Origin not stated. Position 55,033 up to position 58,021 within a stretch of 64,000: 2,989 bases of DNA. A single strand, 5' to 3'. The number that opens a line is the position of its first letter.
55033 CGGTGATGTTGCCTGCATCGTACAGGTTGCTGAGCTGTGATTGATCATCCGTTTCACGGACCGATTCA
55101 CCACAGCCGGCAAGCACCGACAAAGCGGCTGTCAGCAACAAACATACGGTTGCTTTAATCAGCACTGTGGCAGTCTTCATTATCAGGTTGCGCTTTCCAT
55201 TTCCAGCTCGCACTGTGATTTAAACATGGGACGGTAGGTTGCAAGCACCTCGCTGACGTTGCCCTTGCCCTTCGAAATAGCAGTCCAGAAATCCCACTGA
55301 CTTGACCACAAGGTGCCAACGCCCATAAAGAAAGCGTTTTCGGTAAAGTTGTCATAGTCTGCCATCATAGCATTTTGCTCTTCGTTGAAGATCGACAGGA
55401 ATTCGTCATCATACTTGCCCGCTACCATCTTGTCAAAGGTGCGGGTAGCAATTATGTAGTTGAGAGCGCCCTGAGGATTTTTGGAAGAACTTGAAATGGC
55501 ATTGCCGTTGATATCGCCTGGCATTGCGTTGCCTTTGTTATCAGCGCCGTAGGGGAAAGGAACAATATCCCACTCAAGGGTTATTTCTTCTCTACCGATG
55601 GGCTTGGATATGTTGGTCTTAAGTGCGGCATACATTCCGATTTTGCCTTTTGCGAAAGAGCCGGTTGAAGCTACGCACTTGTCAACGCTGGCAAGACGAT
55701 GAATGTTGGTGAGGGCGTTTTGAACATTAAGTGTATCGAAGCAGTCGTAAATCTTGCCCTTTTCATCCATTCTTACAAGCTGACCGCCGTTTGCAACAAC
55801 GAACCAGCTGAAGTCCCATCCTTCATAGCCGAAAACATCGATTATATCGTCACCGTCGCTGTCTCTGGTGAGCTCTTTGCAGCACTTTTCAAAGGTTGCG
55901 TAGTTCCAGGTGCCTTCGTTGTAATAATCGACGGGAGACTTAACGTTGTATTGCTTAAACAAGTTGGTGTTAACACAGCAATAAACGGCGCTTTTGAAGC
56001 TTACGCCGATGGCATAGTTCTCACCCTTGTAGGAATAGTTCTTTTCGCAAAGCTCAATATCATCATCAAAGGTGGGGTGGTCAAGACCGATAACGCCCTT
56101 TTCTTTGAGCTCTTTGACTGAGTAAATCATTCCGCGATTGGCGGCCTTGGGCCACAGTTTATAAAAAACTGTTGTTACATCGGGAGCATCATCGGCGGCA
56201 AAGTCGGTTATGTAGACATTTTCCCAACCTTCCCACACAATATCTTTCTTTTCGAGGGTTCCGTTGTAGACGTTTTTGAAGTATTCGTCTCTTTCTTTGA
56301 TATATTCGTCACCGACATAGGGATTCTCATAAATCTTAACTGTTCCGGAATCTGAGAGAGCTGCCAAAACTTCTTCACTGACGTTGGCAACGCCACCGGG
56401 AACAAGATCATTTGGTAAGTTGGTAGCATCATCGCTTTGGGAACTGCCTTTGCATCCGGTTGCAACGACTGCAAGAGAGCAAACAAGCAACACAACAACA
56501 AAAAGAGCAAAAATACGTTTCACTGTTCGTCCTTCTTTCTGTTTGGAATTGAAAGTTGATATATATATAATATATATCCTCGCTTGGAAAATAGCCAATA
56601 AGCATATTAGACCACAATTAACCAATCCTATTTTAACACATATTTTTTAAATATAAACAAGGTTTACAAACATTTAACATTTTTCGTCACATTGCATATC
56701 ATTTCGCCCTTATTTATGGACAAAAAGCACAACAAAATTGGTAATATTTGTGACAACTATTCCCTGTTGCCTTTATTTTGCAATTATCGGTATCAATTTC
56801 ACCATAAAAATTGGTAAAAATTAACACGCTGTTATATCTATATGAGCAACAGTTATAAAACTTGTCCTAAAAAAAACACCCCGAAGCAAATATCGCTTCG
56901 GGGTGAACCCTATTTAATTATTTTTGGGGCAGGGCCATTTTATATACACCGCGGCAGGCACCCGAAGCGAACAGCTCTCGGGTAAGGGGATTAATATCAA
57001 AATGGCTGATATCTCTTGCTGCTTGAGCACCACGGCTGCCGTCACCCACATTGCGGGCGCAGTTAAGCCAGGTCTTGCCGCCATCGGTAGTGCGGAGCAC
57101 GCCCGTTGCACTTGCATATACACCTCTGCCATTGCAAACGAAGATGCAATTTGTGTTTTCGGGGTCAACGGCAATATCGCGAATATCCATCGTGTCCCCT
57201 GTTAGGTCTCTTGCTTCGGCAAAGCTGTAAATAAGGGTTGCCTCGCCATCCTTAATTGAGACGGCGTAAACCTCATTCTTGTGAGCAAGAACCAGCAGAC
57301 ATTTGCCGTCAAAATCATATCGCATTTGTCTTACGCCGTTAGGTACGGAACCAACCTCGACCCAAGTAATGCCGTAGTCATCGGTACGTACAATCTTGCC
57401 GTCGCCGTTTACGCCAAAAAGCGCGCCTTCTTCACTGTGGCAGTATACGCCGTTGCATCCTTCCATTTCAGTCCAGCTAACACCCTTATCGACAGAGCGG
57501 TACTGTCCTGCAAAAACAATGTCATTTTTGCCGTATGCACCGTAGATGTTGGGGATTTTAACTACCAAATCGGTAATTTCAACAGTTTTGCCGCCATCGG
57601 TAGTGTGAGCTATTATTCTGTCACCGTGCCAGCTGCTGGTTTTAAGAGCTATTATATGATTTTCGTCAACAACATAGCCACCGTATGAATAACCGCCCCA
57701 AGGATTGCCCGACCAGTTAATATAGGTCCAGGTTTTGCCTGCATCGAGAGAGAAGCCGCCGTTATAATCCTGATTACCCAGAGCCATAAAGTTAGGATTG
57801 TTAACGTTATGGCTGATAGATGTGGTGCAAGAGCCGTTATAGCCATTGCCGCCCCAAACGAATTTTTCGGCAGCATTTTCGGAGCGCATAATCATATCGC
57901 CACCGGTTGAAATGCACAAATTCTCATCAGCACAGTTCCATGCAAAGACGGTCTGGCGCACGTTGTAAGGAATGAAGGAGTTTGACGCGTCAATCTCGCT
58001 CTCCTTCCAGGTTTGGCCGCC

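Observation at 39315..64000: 25-kb single-strand glycan-utilisation locus with no ATPase and no regulator in the window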

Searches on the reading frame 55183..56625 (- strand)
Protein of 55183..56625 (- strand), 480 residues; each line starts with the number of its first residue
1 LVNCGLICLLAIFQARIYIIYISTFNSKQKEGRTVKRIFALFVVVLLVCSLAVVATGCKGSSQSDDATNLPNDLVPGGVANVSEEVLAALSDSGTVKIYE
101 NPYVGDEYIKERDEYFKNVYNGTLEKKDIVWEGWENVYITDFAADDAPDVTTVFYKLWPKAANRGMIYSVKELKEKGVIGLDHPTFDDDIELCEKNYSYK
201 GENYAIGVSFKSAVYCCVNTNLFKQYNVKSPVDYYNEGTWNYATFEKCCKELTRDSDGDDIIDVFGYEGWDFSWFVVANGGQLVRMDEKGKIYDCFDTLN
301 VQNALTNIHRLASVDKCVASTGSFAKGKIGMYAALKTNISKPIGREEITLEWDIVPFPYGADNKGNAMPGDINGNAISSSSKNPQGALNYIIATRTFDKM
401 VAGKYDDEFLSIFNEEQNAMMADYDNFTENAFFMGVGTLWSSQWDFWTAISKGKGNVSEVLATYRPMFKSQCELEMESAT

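Call 6: search_protein_families(library=pfam, proteins=[window:55183-56625:-], max_evalue=1)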
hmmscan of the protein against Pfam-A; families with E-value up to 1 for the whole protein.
window:55183-56625:- (480 aa): 1 family
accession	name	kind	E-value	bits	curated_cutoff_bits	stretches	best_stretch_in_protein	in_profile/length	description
PF13124.11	DUF3963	-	0.16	12.4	25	1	17-47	4-35/40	Protein of unknown function (DUF3963)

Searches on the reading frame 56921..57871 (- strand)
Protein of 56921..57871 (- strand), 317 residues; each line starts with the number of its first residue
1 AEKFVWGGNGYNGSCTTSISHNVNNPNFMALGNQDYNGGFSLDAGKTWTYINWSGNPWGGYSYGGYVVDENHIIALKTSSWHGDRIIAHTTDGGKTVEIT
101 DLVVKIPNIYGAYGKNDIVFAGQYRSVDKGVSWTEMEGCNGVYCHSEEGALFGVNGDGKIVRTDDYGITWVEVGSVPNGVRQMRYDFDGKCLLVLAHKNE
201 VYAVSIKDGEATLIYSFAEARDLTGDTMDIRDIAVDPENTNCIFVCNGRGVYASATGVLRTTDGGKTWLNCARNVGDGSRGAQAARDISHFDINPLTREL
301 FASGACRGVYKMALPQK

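Call 55: search_solved_structures(query=A5, max_evalue=0.01, show_alignments=3)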
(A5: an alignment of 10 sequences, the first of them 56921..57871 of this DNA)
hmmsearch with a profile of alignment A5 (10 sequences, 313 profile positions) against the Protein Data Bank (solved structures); distinct sequences matched with E-value up to 0.01: 29.
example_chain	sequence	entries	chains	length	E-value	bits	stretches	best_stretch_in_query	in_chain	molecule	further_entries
6p2m_A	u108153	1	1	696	8.9e-18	67.8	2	124-263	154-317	Type 3a cellulose-binding domain protein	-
2cn3_A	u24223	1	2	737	8e-16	61.4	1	124-263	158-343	BETA-1,4-XYLOGLUCAN HYDROLASE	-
2cn2_A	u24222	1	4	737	9.5e-16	61.2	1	123-263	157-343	BETA-1,4-XYLOGLUCAN HYDROLASE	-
4lgn_A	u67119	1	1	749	1.9e-12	50.3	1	122-262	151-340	Cellulose-binding, family II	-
7kn8_A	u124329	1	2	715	2.7e-10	43.2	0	224-264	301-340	Cellulase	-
2ebs_A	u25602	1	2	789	1.2e-07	34.5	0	214-305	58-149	Oligoxyloglucan reducing end-specific cellobiohydrolase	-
1sqj_A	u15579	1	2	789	1.3e-07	34.4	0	214-305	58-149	oligoxyloglucan reducing-end-specific cellobiohydrolase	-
2w20_A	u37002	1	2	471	7.5e-05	25.4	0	142-178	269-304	SIALIDASE A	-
3h71_A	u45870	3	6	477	7.9e-05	25.3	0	142-178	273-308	Sialidase A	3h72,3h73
3b7f_A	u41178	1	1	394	8.5e-05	25.2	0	220-265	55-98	Glycosyl hydrolase, BNR repeat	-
7a54_A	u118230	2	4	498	9.5e-05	25.1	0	142-178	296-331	Sialidase A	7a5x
4bbw_A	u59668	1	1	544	9.6e-05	25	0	234-297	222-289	SIALIDASE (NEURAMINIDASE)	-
2vvz_A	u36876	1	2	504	0.00011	24.9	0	142-178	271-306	SIALIDASE A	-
2ya4_A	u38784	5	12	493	0.00025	23.6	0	142-178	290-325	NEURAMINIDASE A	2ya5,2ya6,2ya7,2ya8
5kky_A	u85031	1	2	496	0.00026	23.6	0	142-178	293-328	Sialidase A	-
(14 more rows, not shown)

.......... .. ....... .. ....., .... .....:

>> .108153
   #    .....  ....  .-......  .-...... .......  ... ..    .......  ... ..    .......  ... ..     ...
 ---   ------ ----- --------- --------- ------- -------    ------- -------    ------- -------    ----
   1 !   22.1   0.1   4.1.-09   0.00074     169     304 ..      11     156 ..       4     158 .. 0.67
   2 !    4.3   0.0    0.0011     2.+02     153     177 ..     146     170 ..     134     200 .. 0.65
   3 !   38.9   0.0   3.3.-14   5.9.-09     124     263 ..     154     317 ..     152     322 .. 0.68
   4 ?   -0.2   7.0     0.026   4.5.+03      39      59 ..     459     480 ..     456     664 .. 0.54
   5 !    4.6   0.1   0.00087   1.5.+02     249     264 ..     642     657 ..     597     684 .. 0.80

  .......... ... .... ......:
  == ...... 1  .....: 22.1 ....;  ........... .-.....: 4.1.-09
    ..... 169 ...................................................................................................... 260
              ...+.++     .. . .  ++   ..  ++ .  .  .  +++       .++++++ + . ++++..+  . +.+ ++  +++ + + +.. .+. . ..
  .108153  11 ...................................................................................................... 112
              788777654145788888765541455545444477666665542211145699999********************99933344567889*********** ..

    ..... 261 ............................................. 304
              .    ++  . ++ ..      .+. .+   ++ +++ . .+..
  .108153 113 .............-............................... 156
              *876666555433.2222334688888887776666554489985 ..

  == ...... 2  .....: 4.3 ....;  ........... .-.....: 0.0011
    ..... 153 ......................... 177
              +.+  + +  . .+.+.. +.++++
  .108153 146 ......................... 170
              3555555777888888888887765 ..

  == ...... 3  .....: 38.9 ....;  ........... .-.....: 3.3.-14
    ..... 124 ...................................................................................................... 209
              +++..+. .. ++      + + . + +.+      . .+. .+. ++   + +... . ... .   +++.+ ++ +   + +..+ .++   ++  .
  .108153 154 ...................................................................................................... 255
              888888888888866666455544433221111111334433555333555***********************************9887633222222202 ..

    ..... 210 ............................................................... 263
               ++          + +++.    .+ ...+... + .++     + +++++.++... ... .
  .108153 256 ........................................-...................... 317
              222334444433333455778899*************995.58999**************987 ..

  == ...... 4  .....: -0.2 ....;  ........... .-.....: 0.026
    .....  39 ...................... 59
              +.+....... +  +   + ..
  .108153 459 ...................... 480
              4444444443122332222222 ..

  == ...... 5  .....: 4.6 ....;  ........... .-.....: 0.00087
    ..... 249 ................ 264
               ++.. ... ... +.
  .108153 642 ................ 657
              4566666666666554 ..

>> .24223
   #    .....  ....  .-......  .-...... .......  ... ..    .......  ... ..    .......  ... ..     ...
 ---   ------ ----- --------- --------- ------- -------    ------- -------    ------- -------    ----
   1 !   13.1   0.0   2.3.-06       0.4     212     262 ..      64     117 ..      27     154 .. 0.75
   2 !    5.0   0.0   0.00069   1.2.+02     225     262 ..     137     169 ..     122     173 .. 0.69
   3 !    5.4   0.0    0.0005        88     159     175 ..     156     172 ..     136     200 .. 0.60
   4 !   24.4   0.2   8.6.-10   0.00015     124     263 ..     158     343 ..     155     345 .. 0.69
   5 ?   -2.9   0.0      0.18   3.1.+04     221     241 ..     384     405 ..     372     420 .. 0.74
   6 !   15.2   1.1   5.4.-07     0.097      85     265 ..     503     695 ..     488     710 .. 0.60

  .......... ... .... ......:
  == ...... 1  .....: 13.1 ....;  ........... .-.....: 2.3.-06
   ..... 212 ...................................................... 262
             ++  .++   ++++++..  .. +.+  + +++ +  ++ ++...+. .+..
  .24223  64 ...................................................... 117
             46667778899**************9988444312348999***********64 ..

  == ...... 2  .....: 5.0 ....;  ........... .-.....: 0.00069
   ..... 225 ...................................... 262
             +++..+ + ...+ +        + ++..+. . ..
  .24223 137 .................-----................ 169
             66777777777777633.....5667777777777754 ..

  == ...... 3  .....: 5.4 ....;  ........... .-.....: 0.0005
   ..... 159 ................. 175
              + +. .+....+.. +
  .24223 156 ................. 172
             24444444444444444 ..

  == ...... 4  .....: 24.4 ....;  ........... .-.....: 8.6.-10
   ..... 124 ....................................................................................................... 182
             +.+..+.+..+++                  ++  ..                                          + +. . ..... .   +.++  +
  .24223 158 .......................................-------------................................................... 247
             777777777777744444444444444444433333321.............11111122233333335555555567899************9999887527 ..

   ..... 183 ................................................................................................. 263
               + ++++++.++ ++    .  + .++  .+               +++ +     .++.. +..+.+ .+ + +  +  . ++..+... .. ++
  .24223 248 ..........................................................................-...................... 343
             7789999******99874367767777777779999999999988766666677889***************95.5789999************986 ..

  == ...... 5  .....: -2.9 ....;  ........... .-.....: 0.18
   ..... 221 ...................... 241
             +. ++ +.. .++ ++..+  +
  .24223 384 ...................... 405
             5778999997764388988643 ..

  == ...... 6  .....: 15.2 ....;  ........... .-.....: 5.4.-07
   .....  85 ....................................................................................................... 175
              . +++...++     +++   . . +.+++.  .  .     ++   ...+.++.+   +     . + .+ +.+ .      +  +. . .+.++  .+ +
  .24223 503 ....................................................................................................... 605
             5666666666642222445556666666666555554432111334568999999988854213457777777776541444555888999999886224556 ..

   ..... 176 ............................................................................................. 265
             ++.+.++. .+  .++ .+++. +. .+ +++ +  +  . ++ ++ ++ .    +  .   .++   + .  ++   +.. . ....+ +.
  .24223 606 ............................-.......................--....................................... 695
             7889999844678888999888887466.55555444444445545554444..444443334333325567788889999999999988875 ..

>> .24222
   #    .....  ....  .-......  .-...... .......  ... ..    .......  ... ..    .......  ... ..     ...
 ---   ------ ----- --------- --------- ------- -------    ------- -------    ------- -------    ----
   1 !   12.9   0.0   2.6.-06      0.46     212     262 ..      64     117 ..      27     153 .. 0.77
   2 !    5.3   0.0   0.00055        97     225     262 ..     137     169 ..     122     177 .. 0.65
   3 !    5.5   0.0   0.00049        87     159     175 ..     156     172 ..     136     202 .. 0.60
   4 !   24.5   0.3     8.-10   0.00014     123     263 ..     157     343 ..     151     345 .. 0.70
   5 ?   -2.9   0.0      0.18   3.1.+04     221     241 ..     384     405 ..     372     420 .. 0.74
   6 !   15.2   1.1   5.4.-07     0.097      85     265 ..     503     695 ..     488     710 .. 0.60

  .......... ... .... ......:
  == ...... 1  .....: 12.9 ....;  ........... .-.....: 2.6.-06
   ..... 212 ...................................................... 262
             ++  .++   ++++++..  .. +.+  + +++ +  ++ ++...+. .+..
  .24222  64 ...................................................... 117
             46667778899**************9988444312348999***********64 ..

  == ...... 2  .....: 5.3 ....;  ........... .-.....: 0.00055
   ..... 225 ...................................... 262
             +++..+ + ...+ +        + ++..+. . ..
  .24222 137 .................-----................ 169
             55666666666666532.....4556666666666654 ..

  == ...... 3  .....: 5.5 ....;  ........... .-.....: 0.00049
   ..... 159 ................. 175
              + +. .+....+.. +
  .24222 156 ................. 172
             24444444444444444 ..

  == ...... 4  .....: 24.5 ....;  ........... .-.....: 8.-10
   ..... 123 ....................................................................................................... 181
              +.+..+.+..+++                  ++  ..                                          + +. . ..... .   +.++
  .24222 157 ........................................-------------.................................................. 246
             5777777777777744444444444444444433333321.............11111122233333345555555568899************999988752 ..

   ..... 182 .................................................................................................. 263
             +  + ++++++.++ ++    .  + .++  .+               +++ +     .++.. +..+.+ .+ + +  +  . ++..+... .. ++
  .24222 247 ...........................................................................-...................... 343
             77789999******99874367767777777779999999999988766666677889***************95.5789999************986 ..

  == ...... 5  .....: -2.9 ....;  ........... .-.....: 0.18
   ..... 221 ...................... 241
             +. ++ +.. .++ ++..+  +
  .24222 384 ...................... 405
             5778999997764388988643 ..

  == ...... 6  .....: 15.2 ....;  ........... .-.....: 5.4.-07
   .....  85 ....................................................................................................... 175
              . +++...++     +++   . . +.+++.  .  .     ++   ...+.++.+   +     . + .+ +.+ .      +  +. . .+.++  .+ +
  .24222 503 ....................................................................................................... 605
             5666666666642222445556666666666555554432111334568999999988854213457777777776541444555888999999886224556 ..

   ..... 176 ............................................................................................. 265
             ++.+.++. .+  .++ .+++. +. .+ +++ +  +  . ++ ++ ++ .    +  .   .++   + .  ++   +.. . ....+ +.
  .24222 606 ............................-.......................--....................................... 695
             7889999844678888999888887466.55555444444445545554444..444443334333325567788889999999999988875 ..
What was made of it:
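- Tried and rejected: Mapping the second GH74 catalytic Asp with a C-terminal-half profile failed because the Asp-box repeats mis-register (call 55).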
